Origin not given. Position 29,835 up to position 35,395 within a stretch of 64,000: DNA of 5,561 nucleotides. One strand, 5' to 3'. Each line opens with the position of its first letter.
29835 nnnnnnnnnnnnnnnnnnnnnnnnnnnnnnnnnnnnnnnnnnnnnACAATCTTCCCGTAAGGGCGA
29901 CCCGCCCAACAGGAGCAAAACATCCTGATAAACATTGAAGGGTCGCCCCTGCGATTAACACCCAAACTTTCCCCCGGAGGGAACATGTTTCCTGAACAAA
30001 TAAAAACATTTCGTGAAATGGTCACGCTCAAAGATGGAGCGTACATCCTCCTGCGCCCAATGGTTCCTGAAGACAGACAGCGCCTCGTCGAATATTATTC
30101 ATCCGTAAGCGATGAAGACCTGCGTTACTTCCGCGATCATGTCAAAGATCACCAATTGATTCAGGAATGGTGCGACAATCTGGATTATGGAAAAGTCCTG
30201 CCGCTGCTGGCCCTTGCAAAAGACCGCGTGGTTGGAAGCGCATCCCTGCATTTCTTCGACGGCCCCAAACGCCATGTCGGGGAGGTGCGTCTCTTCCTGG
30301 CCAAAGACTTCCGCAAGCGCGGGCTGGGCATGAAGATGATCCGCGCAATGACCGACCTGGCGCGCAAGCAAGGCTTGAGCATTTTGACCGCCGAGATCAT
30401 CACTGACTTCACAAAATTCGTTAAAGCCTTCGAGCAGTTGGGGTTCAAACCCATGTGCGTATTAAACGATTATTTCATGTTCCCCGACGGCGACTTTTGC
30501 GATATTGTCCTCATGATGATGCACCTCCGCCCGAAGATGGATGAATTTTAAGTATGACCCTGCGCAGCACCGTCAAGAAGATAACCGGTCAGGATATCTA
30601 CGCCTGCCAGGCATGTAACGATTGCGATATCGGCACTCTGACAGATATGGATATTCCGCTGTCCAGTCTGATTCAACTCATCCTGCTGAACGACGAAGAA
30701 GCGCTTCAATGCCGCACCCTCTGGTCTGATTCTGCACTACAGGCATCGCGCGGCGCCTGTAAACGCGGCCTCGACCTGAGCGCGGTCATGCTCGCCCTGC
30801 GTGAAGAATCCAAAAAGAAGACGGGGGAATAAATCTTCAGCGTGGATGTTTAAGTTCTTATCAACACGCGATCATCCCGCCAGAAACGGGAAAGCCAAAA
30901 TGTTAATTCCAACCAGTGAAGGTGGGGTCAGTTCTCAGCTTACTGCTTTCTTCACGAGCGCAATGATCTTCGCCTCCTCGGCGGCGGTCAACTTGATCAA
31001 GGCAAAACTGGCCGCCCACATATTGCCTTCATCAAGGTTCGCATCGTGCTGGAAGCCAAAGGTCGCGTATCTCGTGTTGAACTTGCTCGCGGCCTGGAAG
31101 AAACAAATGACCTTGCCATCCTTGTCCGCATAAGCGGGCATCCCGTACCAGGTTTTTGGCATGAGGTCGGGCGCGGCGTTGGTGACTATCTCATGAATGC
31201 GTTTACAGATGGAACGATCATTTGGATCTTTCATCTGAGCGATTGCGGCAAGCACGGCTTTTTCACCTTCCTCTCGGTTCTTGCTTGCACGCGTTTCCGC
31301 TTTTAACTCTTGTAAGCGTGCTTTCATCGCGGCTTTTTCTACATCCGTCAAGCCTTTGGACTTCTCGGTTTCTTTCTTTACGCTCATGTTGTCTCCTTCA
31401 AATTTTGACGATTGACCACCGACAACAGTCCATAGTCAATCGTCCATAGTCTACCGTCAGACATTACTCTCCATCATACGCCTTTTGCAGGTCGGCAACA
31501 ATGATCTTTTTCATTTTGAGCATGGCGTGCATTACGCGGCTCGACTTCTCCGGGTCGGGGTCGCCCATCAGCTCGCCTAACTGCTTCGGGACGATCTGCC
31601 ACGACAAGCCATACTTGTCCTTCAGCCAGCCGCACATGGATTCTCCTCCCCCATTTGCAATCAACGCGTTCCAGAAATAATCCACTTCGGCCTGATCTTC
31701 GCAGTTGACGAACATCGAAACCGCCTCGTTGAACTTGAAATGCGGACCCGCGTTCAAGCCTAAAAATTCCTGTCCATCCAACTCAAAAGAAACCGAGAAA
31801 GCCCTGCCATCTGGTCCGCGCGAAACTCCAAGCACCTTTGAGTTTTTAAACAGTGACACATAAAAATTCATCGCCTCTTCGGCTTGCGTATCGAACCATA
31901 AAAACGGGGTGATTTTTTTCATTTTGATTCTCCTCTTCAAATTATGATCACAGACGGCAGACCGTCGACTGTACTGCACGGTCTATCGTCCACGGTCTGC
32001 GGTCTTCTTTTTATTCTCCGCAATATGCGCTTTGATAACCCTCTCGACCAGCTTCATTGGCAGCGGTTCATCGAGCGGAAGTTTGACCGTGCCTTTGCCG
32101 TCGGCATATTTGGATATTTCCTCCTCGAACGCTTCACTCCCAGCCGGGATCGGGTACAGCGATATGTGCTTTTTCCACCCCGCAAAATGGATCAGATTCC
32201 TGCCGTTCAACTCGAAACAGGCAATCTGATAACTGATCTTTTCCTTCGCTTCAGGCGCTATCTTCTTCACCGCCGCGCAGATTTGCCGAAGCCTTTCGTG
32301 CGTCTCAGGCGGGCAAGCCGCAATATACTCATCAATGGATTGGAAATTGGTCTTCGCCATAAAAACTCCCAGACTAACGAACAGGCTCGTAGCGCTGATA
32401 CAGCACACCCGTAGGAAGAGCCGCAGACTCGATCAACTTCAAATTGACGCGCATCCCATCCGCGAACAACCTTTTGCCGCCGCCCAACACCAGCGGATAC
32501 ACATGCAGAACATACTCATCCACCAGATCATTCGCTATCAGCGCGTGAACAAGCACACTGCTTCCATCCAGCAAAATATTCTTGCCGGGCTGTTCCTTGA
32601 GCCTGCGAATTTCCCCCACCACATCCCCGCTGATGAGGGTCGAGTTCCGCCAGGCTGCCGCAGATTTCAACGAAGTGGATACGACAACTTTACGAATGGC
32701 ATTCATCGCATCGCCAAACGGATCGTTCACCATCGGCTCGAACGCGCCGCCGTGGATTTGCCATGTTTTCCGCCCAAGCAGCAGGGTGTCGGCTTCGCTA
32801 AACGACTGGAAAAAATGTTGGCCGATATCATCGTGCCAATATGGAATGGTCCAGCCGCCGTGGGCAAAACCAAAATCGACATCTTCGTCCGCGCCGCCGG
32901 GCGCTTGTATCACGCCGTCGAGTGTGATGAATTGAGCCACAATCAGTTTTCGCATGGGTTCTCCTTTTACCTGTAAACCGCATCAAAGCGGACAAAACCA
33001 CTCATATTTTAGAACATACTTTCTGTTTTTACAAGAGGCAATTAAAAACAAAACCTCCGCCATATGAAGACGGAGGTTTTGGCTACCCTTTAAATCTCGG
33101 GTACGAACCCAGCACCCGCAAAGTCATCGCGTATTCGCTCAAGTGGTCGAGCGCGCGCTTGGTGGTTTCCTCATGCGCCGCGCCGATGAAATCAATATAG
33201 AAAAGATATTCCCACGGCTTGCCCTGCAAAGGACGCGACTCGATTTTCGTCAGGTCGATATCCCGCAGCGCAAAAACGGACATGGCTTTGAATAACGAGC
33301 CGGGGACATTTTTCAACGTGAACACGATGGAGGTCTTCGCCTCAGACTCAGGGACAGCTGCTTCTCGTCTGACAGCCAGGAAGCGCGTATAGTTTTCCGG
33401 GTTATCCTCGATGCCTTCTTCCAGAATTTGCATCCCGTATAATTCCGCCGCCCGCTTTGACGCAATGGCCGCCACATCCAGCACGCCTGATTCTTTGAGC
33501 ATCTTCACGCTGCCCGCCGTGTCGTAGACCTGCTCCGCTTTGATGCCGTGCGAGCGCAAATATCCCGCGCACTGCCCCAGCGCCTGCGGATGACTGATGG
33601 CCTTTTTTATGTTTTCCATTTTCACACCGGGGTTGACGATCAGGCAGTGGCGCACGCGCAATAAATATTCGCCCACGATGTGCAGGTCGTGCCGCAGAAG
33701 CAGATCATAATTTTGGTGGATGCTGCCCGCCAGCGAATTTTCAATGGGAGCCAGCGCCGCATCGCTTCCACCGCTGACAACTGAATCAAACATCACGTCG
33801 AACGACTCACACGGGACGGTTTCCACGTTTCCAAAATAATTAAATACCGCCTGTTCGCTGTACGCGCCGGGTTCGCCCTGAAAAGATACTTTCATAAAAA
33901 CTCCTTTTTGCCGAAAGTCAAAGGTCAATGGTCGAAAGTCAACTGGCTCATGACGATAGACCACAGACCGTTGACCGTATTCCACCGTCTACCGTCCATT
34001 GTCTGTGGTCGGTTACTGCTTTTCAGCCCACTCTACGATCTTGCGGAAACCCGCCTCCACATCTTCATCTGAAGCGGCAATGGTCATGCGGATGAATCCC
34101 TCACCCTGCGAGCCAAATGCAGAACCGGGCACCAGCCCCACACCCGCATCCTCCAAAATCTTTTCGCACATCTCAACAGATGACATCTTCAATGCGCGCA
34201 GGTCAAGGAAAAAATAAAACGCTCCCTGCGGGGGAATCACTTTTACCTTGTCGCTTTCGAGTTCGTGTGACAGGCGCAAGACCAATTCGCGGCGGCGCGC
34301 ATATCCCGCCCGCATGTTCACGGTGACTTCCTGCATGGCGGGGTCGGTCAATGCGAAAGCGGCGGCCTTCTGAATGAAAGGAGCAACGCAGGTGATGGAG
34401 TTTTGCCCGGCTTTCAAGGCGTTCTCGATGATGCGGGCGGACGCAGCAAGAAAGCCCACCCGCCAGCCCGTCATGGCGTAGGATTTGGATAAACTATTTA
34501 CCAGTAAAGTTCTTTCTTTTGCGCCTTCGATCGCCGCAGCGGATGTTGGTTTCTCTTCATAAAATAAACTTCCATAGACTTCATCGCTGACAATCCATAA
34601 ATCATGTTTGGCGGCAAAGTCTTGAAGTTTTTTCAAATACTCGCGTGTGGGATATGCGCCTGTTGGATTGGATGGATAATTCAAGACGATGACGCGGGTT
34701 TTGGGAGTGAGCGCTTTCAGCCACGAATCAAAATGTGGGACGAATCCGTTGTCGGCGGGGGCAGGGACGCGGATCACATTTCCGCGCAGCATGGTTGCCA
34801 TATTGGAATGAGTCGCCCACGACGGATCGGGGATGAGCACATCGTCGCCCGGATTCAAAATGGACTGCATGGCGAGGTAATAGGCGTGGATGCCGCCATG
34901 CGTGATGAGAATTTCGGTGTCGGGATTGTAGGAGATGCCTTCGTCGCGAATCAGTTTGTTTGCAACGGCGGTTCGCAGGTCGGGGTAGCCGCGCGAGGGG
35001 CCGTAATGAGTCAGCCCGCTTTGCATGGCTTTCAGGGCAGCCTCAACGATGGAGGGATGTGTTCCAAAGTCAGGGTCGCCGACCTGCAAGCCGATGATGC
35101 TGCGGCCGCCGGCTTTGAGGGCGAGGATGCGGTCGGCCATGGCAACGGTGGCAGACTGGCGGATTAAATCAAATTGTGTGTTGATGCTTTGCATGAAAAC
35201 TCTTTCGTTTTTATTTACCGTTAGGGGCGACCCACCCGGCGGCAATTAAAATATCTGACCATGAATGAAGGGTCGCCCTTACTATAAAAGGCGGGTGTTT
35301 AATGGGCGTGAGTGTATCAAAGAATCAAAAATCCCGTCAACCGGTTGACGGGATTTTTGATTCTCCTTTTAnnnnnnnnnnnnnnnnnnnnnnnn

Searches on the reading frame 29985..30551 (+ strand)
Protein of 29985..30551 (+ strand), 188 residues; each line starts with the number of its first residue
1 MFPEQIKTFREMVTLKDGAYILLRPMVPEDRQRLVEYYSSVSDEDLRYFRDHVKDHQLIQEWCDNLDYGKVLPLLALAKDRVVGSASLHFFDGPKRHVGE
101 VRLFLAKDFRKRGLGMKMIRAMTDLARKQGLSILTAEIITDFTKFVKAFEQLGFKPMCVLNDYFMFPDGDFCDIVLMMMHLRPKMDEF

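Call 13: search_protein_families(library=ncbifam, max_evalue=1e-10, proteins=[window:29985-30551:+])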
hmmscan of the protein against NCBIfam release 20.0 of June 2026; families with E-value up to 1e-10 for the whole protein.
window:29985-30551:+ (188 aa): 1 family
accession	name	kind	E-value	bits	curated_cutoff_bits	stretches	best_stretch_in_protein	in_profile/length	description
NF040503.1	resist_ArsN1a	equivalog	1.5e-11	44.3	170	1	24-177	2-155/159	arsinothricin resistance N-acetyltransferase ArsN1 family A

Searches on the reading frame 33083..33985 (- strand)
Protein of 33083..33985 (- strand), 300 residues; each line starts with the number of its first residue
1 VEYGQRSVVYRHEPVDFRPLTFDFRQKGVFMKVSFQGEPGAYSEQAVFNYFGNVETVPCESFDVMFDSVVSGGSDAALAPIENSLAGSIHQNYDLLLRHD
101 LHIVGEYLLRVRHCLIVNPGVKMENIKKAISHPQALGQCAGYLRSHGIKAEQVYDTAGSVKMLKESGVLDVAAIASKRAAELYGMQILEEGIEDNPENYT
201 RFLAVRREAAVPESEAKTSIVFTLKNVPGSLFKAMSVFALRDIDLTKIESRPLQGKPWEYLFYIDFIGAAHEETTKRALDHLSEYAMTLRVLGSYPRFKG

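Call 23: search_protein_families(library=ncbifam, max_evalue=1e-8, proteins=[window:33083-33985:-])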
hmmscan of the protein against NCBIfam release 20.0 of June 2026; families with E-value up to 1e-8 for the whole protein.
window:33083-33985:- (300 aa): 4 families
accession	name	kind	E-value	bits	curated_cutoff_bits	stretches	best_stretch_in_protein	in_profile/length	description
NF008866.0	PRK11899.1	equivalog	2e-81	273.3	359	1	31-297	6-275/283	prephenate dehydratase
NF008865.0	PRK11898.1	equivalog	5.8e-75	252.1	219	1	31-296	2-277/284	prephenate dehydratase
NF007910.0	PRK10622.1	equivalog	2e-50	171.8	577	1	32-296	105-376/386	bifunctional chorismate mutase/prephenate dehydratase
TIGR01268.1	Phe4hydrox_tetr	equivalog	1.3e-09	37.3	704.8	1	211-286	10-84/436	phenylalanine 4-monooxygenase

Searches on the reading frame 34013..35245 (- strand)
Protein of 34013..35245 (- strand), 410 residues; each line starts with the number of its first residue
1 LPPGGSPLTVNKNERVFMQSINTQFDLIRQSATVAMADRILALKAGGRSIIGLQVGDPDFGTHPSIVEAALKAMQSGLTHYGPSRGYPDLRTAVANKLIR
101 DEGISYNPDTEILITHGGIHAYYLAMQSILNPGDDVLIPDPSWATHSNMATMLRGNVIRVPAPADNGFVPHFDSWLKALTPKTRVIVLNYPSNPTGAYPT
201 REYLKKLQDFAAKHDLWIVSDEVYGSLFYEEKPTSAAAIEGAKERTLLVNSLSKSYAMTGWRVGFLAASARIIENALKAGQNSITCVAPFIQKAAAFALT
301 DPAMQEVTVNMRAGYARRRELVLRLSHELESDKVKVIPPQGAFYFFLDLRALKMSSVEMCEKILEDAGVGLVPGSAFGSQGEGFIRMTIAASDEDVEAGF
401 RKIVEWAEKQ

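Call 23: search_protein_families(library=ncbifam, max_evalue=1e-8, proteins=[window:34013-35245:-])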
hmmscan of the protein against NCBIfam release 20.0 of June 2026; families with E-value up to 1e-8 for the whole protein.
window:34013-35245:- (410 aa): 70 families (the best 25 are shown)
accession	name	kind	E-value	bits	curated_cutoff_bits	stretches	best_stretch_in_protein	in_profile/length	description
NF041091.1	asp_aminotase_Arch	equivalog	5.3e-98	328.3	550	1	25-406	4-374/376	aspartate aminotransferase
NF041364.1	GntC_guanitoxin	equivalog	1.5e-87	293.8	415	1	53-403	3-353/356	guanitoxin biosynthesis PLP-dependent (S)-gamma-hydroxy-L-arginine cyclodehydratase GntC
NF004770.0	PRK06108.1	subfamily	1.3e-85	287.6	422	1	24-409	16-394/396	pyridoxal phosphate-dependent aminotransferase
NF006229.0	PRK08361.1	equivalog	1.6e-84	284.2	624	1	48-397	33-378/391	aspartate aminotransferase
NF005816.0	PRK07682.1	equivalog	2.3e-84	283.3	620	1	39-407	20-383/390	aminotransferase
NF005817.0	PRK07683.1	equivalog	2.7e-84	283.1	575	1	42-407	22-381/387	aminotransferase A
NF004975.0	PRK06348.1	equivalog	7.2e-82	275.4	549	1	39-404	20-380/384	pyridoxal phosphate-dependent aminotransferase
NF005588.0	PRK07309.1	equivalog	2.5e-76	257.1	576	1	21-409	7-388/391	pyridoxal phosphate-dependent aminotransferase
NF004769.0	PRK06107.1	equivalog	1.2e-74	251.5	617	1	21-404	6-395/402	aspartate transaminase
NF006756.0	PRK09276.1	subfamily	3.3e-74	250.1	507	1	41-404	24-383/387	LL-diaminopimelate aminotransferase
TIGR03540.1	DapC_direct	equivalog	4.5e-74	249.7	593.25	1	43-403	24-380/383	LL-diaminopimelate aminotransferase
NF005977.0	PRK08068.1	subfamily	1.5e-66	225.3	494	1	36-403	20-383/391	transaminase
NF006514.0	PRK08960.1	equivalog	8.5e-66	222.3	554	1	32-403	16-381/388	pyridoxal phosphate-dependent aminotransferase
NF005601.0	PRK07337.1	equivalog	3.1e-63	214.2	496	1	23-403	10-388/394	pyridoxal phosphate-dependent aminotransferase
NF006604.0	PRK09148.1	equivalog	4.9e-63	213.5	648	1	42-408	25-390/406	LL-diaminopimelate aminotransferase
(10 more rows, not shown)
